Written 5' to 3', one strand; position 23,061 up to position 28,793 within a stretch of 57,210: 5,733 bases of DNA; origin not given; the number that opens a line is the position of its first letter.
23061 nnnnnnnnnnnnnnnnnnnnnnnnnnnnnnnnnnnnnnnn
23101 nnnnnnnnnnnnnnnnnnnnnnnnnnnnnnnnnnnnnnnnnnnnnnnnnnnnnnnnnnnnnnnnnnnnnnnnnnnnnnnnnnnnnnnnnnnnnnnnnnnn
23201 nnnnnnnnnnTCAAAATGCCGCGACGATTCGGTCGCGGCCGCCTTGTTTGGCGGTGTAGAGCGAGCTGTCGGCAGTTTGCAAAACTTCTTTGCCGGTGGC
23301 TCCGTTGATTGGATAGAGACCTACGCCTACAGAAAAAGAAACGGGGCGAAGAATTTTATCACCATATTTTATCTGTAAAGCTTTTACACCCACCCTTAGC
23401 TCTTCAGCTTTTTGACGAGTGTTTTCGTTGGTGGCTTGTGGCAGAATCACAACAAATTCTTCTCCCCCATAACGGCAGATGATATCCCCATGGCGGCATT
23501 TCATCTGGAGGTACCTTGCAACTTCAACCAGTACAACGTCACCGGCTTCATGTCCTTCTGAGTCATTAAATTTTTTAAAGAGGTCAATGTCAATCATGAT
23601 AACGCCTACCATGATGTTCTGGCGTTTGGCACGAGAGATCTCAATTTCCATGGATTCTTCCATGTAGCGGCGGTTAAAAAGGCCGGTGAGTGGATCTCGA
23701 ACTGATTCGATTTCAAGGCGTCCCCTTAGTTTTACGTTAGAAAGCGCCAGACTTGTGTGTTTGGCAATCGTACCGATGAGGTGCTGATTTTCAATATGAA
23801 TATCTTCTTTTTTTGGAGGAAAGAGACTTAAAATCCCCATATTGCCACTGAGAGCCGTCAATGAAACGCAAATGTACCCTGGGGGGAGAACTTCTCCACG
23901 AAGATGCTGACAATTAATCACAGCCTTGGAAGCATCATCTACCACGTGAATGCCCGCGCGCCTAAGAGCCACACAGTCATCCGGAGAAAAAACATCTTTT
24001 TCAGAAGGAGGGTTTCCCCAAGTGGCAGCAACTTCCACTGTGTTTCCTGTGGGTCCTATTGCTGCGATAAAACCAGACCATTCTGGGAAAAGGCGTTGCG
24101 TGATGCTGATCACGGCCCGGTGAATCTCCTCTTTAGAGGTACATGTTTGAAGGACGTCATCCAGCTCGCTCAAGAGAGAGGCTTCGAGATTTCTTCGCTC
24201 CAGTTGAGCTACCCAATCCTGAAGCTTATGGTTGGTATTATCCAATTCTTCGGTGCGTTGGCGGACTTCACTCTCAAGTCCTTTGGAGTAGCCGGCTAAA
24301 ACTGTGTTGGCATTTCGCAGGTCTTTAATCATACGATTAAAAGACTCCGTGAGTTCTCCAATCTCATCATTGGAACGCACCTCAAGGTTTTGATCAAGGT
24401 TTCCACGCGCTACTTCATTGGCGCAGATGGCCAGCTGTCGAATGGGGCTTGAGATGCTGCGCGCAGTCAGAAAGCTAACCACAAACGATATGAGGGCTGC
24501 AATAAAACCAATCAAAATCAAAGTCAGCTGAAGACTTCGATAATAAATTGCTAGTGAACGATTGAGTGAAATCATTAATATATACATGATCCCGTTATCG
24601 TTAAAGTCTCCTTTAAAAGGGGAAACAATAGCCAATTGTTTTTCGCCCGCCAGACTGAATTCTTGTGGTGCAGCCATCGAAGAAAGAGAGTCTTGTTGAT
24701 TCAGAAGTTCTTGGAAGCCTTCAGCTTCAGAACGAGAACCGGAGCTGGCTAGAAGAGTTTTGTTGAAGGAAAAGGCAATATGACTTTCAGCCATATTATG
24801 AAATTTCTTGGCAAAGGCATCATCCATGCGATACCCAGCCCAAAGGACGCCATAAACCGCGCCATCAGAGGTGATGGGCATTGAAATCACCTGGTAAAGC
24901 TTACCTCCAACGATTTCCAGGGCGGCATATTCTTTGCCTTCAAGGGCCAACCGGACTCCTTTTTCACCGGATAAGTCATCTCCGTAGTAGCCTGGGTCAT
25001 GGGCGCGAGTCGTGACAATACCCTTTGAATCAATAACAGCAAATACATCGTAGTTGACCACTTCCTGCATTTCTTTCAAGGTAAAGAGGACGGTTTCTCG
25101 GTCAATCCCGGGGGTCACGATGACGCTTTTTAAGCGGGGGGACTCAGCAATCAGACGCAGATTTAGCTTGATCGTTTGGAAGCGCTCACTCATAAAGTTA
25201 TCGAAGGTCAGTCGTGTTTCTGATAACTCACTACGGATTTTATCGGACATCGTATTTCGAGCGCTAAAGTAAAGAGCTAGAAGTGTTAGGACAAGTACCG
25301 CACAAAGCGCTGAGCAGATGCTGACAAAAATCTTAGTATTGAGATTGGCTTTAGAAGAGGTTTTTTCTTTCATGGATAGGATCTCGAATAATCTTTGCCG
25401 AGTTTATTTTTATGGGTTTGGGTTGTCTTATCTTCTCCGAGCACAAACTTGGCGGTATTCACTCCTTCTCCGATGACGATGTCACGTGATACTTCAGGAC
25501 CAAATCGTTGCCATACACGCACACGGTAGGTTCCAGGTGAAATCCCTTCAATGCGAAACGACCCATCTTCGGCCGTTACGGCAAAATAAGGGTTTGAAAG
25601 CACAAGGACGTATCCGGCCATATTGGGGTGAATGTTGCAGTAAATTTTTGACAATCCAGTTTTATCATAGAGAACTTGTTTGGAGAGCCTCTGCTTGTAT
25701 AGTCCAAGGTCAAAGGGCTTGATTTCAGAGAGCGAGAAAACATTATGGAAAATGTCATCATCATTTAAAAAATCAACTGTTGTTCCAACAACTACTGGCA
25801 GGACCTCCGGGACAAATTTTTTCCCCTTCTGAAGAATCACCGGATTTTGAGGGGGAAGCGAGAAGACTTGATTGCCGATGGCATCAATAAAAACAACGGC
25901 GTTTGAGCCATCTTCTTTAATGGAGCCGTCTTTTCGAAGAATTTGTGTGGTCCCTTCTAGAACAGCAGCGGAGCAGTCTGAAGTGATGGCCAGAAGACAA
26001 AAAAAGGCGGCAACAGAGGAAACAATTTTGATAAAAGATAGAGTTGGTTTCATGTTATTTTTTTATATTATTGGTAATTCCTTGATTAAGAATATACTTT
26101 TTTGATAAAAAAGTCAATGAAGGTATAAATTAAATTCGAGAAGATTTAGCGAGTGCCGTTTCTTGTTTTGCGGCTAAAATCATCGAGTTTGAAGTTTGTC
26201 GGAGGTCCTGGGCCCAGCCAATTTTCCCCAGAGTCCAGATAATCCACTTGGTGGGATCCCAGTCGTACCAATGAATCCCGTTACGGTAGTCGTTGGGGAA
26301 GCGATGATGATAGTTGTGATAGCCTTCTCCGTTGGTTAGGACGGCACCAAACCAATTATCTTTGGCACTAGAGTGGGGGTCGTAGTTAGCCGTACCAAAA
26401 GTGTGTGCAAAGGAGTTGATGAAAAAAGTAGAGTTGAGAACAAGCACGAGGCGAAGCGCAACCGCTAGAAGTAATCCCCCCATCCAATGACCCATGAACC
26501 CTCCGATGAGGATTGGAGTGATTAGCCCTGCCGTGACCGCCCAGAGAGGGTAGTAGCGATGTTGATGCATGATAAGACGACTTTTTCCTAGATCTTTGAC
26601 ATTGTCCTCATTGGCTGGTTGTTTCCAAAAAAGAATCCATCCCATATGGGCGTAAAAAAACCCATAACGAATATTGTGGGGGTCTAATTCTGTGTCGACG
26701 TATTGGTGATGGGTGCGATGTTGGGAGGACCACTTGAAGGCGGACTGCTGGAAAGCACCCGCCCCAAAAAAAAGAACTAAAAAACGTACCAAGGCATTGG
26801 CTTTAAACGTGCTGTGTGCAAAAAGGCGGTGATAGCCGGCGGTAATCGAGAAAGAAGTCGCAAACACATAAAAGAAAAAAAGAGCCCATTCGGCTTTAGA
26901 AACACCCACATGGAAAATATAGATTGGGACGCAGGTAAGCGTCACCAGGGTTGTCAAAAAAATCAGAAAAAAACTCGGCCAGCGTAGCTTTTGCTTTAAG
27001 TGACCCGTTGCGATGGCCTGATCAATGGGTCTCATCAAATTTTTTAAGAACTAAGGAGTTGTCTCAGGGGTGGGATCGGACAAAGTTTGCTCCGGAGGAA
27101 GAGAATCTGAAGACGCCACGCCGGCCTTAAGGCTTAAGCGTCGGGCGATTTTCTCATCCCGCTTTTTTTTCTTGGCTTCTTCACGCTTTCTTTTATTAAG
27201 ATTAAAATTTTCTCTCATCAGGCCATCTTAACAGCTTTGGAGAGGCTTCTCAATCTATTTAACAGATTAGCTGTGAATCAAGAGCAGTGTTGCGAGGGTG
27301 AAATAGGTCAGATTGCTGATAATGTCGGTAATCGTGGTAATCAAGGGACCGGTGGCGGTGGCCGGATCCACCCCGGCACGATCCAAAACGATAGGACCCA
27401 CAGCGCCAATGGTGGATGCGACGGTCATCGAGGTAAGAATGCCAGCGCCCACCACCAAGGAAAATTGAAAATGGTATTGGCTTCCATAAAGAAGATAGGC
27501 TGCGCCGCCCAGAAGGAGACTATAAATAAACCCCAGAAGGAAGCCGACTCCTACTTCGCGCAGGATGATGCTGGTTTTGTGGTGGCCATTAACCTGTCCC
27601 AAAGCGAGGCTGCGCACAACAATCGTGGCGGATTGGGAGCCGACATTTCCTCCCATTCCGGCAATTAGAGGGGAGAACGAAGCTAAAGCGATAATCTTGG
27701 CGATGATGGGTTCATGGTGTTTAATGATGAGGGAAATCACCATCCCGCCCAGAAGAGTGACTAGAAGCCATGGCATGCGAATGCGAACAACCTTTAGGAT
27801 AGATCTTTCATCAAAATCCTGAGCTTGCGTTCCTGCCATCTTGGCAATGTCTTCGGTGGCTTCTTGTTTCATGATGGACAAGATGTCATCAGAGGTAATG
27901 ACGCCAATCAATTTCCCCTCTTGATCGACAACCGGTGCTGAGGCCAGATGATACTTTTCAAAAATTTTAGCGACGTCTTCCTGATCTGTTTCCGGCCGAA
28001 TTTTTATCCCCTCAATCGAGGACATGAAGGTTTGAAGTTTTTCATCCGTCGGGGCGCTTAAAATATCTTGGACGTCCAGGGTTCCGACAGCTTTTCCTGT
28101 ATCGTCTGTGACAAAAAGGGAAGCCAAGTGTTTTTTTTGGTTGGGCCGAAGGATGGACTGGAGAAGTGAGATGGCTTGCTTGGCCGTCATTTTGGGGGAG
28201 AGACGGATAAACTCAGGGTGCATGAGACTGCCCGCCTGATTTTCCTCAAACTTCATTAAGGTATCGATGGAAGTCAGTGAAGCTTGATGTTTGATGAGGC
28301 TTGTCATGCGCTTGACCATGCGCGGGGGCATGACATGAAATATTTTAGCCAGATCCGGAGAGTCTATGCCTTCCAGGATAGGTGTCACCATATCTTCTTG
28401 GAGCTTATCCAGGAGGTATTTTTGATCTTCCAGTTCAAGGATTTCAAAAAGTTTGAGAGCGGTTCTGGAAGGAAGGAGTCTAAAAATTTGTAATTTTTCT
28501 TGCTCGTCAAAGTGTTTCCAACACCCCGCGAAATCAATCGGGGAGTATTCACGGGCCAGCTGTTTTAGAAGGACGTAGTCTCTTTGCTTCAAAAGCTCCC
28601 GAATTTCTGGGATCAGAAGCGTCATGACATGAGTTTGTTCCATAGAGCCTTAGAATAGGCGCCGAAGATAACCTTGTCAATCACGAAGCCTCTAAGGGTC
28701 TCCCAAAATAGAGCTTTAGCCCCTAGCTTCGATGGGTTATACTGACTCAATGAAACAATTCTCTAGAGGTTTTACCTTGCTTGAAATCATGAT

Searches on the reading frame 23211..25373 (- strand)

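Call 89: search_protein_families(library=pfam, proteins=[window:23211-25373:-], max_evalue=0.00001)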
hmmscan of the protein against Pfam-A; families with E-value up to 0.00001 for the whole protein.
window:23211-25373:- (720 aa): 3 families
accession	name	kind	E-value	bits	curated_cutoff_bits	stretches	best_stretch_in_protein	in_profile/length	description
PF00990.26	GGDEF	-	1.6e-45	155.2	23.8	1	558-715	2-161/161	Diguanylate cyclase, GGDEF domain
PF00672.30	HAMP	-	7.8e-16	58.6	25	1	302-353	1-52/53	HAMP domain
PF14827.12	dCache_3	-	2.5e-06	27.7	25.7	1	50-217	8-174/239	Double sensory domain of two-component sensor kinase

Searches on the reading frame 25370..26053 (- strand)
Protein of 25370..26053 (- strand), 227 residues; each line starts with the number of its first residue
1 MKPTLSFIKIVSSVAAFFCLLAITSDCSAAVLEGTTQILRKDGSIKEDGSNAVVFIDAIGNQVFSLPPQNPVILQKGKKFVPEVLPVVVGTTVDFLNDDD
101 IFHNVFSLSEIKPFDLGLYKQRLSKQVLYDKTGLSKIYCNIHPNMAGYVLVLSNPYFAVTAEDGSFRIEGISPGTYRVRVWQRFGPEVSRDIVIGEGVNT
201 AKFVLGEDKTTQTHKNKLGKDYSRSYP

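Call 89: search_protein_families(library=pfam, proteins=[window:25370-26053:-], max_evalue=0.00001)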
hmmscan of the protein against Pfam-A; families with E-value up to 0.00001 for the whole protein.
window:25370-26053:- (227 aa): 1 family
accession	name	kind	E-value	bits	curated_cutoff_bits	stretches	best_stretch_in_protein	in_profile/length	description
PF13620.12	CarboxypepD_reg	-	4.8e-06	27.3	32.3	0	155-200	29-76/82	Carboxypeptidase regulatory-like domain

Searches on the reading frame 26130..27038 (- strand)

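Call 89: search_protein_families(library=pfam, proteins=[window:26130-27038:-], max_evalue=0.00001)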
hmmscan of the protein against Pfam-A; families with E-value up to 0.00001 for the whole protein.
window:26130-27038:- (302 aa): 1 family
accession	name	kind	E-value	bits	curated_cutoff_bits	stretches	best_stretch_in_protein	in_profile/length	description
PF00487.30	FA_desaturase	-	5.7e-20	72.6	29.7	1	51-268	3-239/253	Fatty acid desaturase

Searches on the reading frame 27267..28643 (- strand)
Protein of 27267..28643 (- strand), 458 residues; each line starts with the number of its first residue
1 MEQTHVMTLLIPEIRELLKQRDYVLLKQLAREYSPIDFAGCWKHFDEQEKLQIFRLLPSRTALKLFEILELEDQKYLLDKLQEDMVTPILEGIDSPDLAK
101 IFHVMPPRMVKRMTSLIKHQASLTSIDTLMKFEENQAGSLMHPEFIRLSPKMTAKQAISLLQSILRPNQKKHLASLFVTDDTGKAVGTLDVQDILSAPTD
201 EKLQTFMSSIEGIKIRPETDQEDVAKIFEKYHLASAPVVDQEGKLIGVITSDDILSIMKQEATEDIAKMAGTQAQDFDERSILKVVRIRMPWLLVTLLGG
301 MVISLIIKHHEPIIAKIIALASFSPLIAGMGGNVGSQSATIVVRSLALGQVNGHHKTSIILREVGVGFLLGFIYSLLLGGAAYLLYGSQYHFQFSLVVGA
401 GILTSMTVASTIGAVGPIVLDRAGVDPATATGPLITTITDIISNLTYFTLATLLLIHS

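Call 89: search_protein_families(library=pfam, proteins=[window:27267-28643:-], max_evalue=0.00001)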
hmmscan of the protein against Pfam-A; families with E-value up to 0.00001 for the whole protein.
window:27267-28643:- (458 aa): 3 families
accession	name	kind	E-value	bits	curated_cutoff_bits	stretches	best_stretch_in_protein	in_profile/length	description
PF01769.21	MgtE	-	3.9e-33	114.8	27.6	1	325-450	2-125/125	Divalent cation transporter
PF00571.33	CBS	-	3.4e-19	69.3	24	1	213-258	10-55/57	CBS domain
PF03448.22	MgtE_N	-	3e-15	57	25.9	1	34-135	2-102/102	MgtE intracellular N domain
